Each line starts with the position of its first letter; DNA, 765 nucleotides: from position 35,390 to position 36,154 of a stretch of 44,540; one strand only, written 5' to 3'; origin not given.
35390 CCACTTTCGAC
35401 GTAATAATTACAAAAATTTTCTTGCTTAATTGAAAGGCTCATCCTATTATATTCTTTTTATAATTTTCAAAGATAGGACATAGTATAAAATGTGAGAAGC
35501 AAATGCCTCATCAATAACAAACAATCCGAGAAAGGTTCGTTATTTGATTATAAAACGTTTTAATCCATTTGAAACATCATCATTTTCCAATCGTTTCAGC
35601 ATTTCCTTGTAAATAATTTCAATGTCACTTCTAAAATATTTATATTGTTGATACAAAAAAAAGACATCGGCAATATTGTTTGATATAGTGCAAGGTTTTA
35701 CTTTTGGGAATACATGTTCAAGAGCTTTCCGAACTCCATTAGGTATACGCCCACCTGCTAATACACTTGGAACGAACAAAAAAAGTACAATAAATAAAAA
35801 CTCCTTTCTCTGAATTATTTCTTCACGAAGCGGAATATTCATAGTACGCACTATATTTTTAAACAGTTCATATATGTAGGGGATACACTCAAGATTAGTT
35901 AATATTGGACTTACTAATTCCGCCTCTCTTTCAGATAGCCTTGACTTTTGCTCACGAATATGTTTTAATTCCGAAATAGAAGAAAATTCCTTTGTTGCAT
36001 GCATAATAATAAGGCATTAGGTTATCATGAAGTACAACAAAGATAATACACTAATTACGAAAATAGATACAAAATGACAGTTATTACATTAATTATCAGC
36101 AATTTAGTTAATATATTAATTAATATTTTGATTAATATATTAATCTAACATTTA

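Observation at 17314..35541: A 26-nt dyad, four copies, each exactly 40 nt from a -7 box: a candidate late-gene activator regulon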

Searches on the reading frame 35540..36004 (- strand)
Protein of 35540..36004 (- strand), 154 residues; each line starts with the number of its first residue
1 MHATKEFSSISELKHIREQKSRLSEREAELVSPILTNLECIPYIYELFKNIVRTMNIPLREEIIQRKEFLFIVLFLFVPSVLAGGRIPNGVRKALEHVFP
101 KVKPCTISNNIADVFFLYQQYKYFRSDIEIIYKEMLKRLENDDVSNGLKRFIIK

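Call 11: search_protein_families(library=phrogs, proteins=[window:35540-36004:-], max_evalue=0.001)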
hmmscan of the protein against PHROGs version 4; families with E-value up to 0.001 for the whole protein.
window:35540-36004:- (154 aa): 1 family
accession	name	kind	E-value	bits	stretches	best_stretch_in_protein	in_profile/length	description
phrog_38368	-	unknown function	2.1e-09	38.6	1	10-140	16-145/150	-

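Call 12: search_protein_families(library=pfam, proteins=[window:35540-36004:-], max_evalue=0.01)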
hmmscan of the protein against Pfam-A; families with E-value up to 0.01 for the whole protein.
window:35540-36004:- (154 aa): 0 families

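Call 18: find_homologous_proteins(query=window:35540-36004:-)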
Query window:35540-36004:- (154 aa): 592 proteins with E <= 0.001 among 657 candidates; the best 120 are listed.
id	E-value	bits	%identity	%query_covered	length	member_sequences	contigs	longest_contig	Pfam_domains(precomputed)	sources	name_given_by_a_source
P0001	3.1e-93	327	99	100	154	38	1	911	-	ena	-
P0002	2.8e-84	298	90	100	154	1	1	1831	-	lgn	-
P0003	1.6e-83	296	90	100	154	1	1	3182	-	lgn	-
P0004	6.3e-83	294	90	100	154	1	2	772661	-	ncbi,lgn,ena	-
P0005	2.0e-82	292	90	100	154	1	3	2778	-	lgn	-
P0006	4.0e-82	291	90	100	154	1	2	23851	-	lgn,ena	-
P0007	1.7e-81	289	89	100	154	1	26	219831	-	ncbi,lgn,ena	ncbi:MAG: hypothetical protein ACLUVZ_08865 [Bacteroides stercoris]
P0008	1.7e-81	289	89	100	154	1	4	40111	-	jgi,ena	jgi:hypothetical protein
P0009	4.4e-81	288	88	100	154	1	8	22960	-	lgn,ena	-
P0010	5.9e-81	287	88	100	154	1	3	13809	-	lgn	-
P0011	6.1e-81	287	88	100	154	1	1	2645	-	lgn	-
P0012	1.0e-80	287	88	100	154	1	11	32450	-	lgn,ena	-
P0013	1.0e-80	287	88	100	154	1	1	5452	-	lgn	-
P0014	2.1e-80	286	88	100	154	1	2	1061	-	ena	-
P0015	2.5e-80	285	87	100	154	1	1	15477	-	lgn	-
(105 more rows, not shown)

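Call 24: search_protein_representatives(protein=window:35540-36004:-)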
Query: 154 residues. Proteins with E-value up to 0.001 (for the whole library): 433; up to 1e-10: 204; up to 1e-30: 5. The best 150 are listed.
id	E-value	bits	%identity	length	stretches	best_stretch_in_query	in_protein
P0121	9.1e-42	158.7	59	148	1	4-142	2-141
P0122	4.7e-35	137.0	53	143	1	4-140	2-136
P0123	3.1e-32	127.8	67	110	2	74-142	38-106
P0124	3.7e-32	127.6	49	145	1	9-143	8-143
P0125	4.2e-31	124.1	47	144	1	7-143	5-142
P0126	2.5e-30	121.6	48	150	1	5-142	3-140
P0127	1.4e-29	119.3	67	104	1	4-96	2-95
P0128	1.6e-28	115.8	44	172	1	5-141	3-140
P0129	1.7e-27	112.5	46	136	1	4-138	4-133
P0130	8.4e-27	110.2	44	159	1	5-143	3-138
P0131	1.3e-26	109.6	46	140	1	7-142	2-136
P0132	1.4e-26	109.5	41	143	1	5-141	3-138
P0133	1.3e-25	106.4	42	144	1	4-141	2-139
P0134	3.1e-25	105.1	40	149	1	9-141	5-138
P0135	1.1e-24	103.4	39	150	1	6-142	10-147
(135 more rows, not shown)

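Call 27: search_solved_structures(query=A1, max_evalue=10, show_alignments=2)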
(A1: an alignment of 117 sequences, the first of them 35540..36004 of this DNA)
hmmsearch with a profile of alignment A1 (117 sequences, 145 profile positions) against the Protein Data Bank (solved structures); distinct sequences matched with E-value up to 10: 6.
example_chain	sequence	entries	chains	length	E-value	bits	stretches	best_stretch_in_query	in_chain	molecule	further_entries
5cwb_A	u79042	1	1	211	0.17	14.7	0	104-142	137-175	Designed helical repeat protein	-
6hk9_A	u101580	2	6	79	0.23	14.2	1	10-75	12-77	Testis-expressed protein 12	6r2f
3n4x_A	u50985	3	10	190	0.56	13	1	7-55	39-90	Monopolin complex subunit CSM1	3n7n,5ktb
4yxm_A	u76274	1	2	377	0.59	12.9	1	102-139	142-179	DNA integrity scanning protein DisA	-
3c1y_A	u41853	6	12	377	0.63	12.8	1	102-139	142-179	DNA integrity scanning protein disA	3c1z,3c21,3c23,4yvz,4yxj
1xg5_A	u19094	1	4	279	0.76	12.6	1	70-134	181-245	ARPG836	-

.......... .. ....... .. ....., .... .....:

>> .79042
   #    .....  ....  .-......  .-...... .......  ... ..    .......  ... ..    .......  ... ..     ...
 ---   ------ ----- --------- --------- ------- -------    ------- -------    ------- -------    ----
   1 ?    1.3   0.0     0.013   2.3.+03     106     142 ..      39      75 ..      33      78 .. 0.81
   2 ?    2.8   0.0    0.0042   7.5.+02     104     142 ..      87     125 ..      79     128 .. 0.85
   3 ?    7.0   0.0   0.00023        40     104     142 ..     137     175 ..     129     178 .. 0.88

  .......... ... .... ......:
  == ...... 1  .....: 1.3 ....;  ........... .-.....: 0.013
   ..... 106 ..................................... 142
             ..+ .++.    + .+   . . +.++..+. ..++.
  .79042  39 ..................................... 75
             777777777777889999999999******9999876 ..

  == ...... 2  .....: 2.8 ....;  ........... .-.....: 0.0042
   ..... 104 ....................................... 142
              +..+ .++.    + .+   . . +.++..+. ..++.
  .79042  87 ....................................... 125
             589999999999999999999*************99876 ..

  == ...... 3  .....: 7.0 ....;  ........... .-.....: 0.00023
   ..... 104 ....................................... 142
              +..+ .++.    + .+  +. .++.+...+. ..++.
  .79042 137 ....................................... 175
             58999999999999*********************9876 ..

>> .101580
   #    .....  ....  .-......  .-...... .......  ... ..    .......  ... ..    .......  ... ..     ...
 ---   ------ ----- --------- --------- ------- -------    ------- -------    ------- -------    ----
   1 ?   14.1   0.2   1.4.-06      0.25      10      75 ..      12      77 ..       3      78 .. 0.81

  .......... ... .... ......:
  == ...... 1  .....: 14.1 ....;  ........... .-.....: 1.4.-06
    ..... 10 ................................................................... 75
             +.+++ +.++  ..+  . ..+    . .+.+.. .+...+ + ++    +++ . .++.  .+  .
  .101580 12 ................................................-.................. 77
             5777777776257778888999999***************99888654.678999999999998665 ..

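Call 32: predict_structure(alignment_id=A1)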
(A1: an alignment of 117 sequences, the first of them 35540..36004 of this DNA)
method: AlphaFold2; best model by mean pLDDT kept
length: 154 residues; sequences in the alignment: 117
mean_pLDDT: 91.9   pTM: 0.84
mean pLDDT of the five models: 91.9, 91.6, 91.2, 91.0, 90.9
residues with pLDDT >= 90: 128; 70-90: 10; 50-70: 16; < 50: 0
segments of 3 or more residues with pLDDT < 50: none
pLDDT, mean of each block of 10 residues (from residue 1): 76 97 97 95 97 89 96 98 97 98 96 97 97 95 67 60
secondary structure, 60 per line:
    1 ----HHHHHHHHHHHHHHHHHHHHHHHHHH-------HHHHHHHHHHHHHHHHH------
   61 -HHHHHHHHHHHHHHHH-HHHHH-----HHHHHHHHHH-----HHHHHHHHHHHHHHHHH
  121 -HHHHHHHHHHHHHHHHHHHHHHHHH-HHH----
elements in order: H5-30 H38-54 H62-77 H79-83 H89-98 H104-120 H122-146

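Call 34: fold_search(model_id=the predicted structure, library=pdb)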
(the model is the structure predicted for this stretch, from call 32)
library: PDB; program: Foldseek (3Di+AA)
matches with E <= 10: 117; with E <= 0.001: 0
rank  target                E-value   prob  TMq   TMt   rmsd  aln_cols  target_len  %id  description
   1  2jps_MODEL_1_A        8.5e-01  0.18  0.25  0.33   9.7       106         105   22  NAB2 N-terminal domain (released 2008-03-18)
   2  1zp2                  9.0e-01  0.08  0.20  0.14  14.1       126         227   14  Structure of the Mediator subunit cyclin C (released 2005-07-19)
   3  2ivx_A                1.1e+00  0.09  0.20  0.13  13.3       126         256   12  Crystal structure of human cyclin T2 at 1.8 A resolution (released 2006-07-19)
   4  6am3_X                2.0e+00  0.07  0.20  0.21   8.6       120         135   11  Regulator of G protein signaling (RGS) 17 in complex with Ca2+ (released 2019-02-13)
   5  2ivx_B                2.2e+00  0.06  0.21  0.13  13.3       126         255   12  Crystal structure of human cyclin T2 at 1.8 A resolution (released 2006-07-19)
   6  3tni_B                2.2e+00  0.06  0.20  0.14  13.5       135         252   11  structure of CDK9/cyclin T F241L (released 2012-02-15)
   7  7kpv_B                2.4e+00  0.09  0.23  0.14  11.8       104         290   12  Structure of kinase and Central lobes of yeast CKM (released 2021-01-27)
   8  3cxb_A                2.4e+00  0.08  0.23  0.13  14.5       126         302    9  Crystal Structure of sifa and skip (released 2008-12-02)
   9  8gyn                  2.4e+00  0.07  0.21  0.21  17.4       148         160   14  zebrafish TIPE1 strucutre in complex with PE (released 2023-04-19)
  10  5uum_A                2.6e+00  0.07  0.22  0.22  12.0       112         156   12  Human Mcl-1 in complex with a Bfl-1-specific selected peptide (released 2017-06-21)
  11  5jxd                  2.6e+00  0.07  0.22  0.19   9.8       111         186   17  Crystal structure of murine Tnfaip8 C165S mutant (released 2017-06-28)
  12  4or5_G                2.6e+00  0.06  0.21  0.14  12.5       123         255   11  Crystal structure of HIV-1 Tat complexed with human P-TEFb and AFF4 (released 2014-04-16)
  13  4or5_B                3.0e+00  0.06  0.21  0.14  12.6       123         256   11  Crystal structure of HIV-1 Tat complexed with human P-TEFb and AFF4 (released 2014-04-16)
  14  1d3u_B                3.1e+00  0.06  0.21  0.17  14.5       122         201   10  TATA-BINDING PROTEIN/TRANSCRIPTION FACTOR (II)B/BRE+TATA-BOX COMPLEX FROM PYROCOCCUS WOESEI (released 1999-11-15)
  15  9hpq_A                3.3e+00  0.06  0.18  0.26  13.0       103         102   16  Peptide-substrate-binding (PSB) domain of human type I collagen prolyl 4-hydroxylase complexed with Pro-Pro-Gly-Pro-Ar (released 2025-09-24)
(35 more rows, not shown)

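Call 35: search_protein_families(library=pfam, alignment_id=A1, max_evalue=1)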
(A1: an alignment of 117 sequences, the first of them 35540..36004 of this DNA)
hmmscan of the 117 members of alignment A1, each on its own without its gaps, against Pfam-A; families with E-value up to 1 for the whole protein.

A. member 1, window:35540-36004:- (154 aa): 0 families

B. families by the number of members that match (of 117 scanned): 58 families (the first 25 are shown)
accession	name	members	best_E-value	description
PF04761.17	Phage_Treg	2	0.0088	Lactococcus bacteriophage putative transcription regulator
PF04508.17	Pox_A_type_inc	2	0.065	Viral A-type inclusion protein repeat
PF08514.17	STAG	2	0.17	STAG domain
PF08417.18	PaO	1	0.0023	Pheophorbide a oxygenase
PF01022.26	HTH_5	1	0.0043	Bacterial regulatory protein, arsR family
PF17339.8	PH_15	1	0.0054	PH domain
PF03682.18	UPF0158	1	0.013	Uncharacterised protein family (UPF0158)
PF25043.1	DUF7788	1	0.013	Domain of unknown function (DUF7788)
PF02671.26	PAH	1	0.023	Paired amphipathic helix repeat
PF18988.5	DUF5721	1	0.029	Family of unknown function (DUF5721)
PF18215.6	Rtt106_N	1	0.03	Histone chaperone Rtt106 N-terminal domain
PF09748.14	Med10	1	0.032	Transcription factor subunit Med10 of Mediator complex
PF10224.14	DUF2205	1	0.035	Short coiled-coil protein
PF16941.11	CymA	1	0.042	Putative cyclodextrin porin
PF04037.18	DUF382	1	0.048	Domain of unknown function (DUF382)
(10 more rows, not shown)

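Call 38: fold_search(model_id=the predicted structure, library=viral)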
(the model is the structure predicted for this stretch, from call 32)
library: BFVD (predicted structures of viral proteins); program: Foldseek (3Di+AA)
matches with E <= 10: 293; with E <= 0.001: 1
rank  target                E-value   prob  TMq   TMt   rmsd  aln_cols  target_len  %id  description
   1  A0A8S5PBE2            7.1e-09  1.00  0.75  0.77   2.3       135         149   32  Antitoxin [Siphoviridae sp. ctCeQ13]
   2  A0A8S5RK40            3.9e-03  1.00  0.59  0.80   3.1       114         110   17  Uncharacterized protein [virus sp. ctDJ83]
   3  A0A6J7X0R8            6.8e-02  0.95  0.40  0.34  16.0       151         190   14  Chromosomal replication initiator, DnaA C-terminal [uncultured Caudovirales phage]
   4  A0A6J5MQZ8            2.2e-01  0.60  0.35  0.31  17.2       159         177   14  Chromosomal replication initiator, DnaA C-terminal [uncultured Caudovirales phage]
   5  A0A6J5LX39            2.4e-01  0.85  0.48  0.54   5.4       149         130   15  Chromosomal replication initiator, DnaA C-terminal [uncultured Caudovirales phage]
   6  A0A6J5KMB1            2.5e-01  0.85  0.45  0.48  11.6       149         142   12  Chromosomal replication initiator, DnaA C-terminal [uncultured Caudovirales phage]
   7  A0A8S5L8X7            2.8e-01  0.99  0.51  0.74   2.9       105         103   14  Uncharacterized protein [Siphoviridae sp. ct4T77]
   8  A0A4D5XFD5            2.8e-01  0.20  0.22  0.07  14.9       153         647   16  Ankyrin repeat protein [Mimivirus LCMiAC02]
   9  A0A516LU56            3.2e-01  0.69  0.39  0.44   9.7       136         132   16  (no name in the UniProt tables at hand)
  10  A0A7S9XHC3            3.3e-01  0.92  0.47  0.55   4.7       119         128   13  Chromosomal replication initiator DnaA C-terminal domain-containing protein [Virus NIOZ-UU157]
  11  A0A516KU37            3.3e-01  0.15  0.17  0.15  20.1       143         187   12  Uncharacterized protein [Gordonia phage Mayweather]
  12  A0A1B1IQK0            3.7e-01  0.95  0.47  0.59   3.7       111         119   11  (no name in the UniProt tables at hand)
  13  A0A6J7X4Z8            4.4e-01  0.89  0.44  0.60   5.4       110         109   10  Chromosomal replication initiator, DnaA C-terminal [uncultured Caudovirales phage]
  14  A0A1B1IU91            5.0e-01  0.77  0.40  0.19   4.9       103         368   13  (no name in the UniProt tables at hand)
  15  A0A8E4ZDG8            5.3e-01  0.72  0.44  0.48   7.0       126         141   13  Chromosome replication initiation protein [Tenacibaculum phage Gundel_1]
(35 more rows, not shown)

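Call 50: search_dna_similar(query=window:35540-36004:-, collection=phages, mode=protein, max_rows=25, max_evalue=0.001)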
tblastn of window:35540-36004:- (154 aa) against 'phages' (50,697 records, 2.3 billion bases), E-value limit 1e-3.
Records with a match: 2; places in all: 2; records where one place covers at least 80% of the query: 2.
Best place of each record, by identity: <60% 2.
By first word of the organism name: Bacteroides 1; Bacteriophage 1.
By host as written in the record: Bacteroides salyersiae BG8 1; - 1.
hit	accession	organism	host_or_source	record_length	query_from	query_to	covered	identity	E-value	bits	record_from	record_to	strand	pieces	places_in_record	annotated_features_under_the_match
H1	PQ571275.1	Bacteroides phage BS-TP2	Bacteroides salyersiae BG8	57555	6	139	87%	43.7%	7e-27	110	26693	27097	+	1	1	Bro-N domain-containing protein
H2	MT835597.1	Bacteriophage sp.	human fecal samples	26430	13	136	81%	31.5%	4e-11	65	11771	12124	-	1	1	record has no annotation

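Call 51: get_annotated_region(hit=H1, flank=12000)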
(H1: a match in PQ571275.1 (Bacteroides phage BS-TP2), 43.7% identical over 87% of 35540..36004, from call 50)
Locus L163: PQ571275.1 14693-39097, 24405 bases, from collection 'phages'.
description: Bacteroides phage BS-TP2, complete genome.
organism: Bacteroides phage BS-TP2 (NCBI taxid 3385222)
taxonomy: Viruses
host: Bacteroides salyersiae BG8; source: sewage from septic tank; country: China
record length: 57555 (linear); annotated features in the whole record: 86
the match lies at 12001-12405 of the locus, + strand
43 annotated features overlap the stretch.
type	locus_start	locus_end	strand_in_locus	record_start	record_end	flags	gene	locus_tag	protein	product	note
CDS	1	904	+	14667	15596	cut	-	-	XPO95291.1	Sak4-like ssDNA annealing protein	BS-TP2_gp24; BS-TP2_gp24; Annot2=(structure alignment-afuniprot50) AF-A0A016GJN2-F1-model_v4 AAA domain ...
CDS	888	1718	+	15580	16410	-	-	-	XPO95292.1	HNH endonuclease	BS-TP2_gp25; BS-TP2_gp25; Annot2=(structure alignment-afuniprot50) AF-A0A017N603-F1-model_v4 Putative hNH ...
CDS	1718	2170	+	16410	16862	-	-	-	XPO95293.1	single-stranded DNA-binding protein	BS-TP2_gp26; BS-TP2_gp26; Annot2=(hmm profile search-phrog [Rank2]) phrog_4932 single strand DNA binding ...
CDS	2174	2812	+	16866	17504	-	-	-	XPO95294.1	HNH endonuclease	BS-TP2_gp27; BS-TP2_gp27; Annot2=(hmm profile search-phrog [Rank2]) phrog_959 HNH endonuclease;Annot3=(structure ...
CDS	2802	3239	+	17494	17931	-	-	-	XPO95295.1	NinB protein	BS-TP2_gp28; BS-TP2_gp28; Annot2=(hmm profile search-phrog [Rank2]) phrog_72 NinB/ Orf homologous recombination ...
CDS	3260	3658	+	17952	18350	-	-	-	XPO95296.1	hypothetical protein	BS-TP2_gp29; BS-TP2_gp29; None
CDS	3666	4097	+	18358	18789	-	-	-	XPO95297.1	hypothetical protein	BS-TP2_gp30; BS-TP2_gp30; None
CDS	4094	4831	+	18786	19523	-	-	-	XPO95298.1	DUF2303 family protein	BS-TP2_gp31; BS-TP2_gp31; Annot2=(structure alignment-afuniprot50) AF-A0A1G4Q4P0-F1-model_v4 YfdQ family ...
CDS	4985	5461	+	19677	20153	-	-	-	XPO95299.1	NinG/ Rap DNA junction specific endonuclease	BS-TP2_gp32; BS-TP2_gp32; Annot2=(structure alignment-afuniprot50) AF-A0A1Q6G1S3-F1-model_v4 ...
CDS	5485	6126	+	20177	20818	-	-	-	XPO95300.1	HNH endonuclease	BS-TP2_gp33; BS-TP2_gp33; Annot2=(structure alignment-afuniprot50) AF-A6T032-F1-model_v4 Uncharacterized conserved ...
CDS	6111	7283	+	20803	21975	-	-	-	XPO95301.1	DNA helicase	BS-TP2_gp34; BS-TP2_gp34; Annot2=(structure alignment-afuniprot50) AF-A0A2W6P0K7-F1-model_v4 ATP-dependent ...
CDS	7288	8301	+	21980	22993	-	-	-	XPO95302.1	replication initiation O-like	BS-TP2_gp35; BS-TP2_gp35; None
CDS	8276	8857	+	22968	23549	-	-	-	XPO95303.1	HTH araC/xylS-type domain-containing protein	BS-TP2_gp36; BS-TP2_gp36; None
CDS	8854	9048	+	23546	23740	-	-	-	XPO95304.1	hypothetical protein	BS-TP2_gp37; BS-TP2_gp37; None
CDS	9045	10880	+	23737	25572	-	-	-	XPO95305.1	DNA methyltransferase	BS-TP2_gp38; BS-TP2_gp38; None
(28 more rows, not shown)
